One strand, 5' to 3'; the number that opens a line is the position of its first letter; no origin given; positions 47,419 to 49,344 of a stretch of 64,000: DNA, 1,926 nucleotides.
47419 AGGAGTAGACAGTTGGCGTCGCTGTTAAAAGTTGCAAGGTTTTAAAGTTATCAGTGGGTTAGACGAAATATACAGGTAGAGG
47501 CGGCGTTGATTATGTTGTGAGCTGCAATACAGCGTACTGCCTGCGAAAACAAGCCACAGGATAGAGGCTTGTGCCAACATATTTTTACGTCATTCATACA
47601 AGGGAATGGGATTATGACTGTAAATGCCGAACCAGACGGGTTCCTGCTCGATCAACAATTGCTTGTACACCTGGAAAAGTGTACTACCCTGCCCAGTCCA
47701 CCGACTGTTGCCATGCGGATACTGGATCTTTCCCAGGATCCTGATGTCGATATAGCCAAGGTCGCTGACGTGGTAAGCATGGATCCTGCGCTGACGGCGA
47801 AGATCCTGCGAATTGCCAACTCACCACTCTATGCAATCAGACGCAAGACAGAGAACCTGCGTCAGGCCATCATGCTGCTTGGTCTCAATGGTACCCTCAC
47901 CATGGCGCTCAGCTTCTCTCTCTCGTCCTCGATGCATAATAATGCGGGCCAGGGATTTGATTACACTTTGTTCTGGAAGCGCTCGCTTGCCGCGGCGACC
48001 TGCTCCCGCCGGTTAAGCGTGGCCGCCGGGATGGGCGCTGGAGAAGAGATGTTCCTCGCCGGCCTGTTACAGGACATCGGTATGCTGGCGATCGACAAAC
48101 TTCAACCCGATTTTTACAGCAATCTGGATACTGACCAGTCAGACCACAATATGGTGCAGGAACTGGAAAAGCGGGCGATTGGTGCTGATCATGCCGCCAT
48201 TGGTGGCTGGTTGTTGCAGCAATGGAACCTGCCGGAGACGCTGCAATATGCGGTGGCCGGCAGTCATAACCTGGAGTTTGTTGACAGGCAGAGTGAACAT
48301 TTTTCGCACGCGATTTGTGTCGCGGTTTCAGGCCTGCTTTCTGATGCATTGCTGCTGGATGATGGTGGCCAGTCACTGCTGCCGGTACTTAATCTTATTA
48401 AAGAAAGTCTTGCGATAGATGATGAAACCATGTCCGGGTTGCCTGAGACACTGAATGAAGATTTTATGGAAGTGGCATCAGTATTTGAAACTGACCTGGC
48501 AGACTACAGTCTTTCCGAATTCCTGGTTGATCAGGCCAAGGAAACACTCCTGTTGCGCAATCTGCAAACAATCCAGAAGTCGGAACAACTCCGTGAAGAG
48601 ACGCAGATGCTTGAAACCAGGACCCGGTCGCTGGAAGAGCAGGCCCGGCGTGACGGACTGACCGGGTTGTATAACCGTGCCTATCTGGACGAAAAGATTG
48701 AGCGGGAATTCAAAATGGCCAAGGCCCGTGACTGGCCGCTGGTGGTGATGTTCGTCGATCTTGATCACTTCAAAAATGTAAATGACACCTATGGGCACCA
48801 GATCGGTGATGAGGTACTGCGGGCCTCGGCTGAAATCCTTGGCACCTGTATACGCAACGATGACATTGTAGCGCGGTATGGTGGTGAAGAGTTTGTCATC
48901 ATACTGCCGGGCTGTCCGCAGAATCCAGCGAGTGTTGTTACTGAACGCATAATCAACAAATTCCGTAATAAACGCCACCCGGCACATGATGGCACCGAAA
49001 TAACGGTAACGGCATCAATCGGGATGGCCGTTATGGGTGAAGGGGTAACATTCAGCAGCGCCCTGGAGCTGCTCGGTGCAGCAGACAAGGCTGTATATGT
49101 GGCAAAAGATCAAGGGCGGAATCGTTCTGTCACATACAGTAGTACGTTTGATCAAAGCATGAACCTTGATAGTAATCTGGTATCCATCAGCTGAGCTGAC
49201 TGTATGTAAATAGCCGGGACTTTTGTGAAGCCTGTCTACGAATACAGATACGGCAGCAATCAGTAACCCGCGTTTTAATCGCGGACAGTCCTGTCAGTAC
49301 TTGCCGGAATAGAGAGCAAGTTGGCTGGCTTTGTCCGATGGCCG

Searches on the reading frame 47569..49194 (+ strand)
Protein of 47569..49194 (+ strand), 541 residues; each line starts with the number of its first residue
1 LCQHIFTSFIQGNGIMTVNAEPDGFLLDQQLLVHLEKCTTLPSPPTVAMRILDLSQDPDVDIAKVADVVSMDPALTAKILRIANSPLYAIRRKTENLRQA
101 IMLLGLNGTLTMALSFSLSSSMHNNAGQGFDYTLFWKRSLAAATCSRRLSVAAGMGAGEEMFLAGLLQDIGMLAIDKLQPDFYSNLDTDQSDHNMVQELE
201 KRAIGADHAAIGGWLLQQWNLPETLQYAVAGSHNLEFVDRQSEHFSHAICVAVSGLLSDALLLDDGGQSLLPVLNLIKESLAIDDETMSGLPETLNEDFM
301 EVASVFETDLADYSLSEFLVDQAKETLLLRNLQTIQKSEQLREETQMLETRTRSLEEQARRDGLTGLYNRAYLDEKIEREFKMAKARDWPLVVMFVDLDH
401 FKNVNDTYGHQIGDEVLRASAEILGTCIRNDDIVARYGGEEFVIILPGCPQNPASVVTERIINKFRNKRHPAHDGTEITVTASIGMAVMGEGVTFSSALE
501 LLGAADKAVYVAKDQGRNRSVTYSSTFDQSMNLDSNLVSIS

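Call 62: search_protein_families(library=pfam, proteins=[window:47569-49194:+], max_evalue=1e-8)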
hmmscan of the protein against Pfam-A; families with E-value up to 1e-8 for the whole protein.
window:47569-49194:+ (541 aa): 2 families
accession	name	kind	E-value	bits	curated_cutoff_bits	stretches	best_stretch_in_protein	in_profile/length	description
PF08668.18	HDOD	-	2.2e-56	190.9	22.9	1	41-234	1-195/196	HDOD domain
PF00990.26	GGDEF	-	1.1e-48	165.4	23.8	1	360-519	2-161/161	Diguanylate cyclase, GGDEF domain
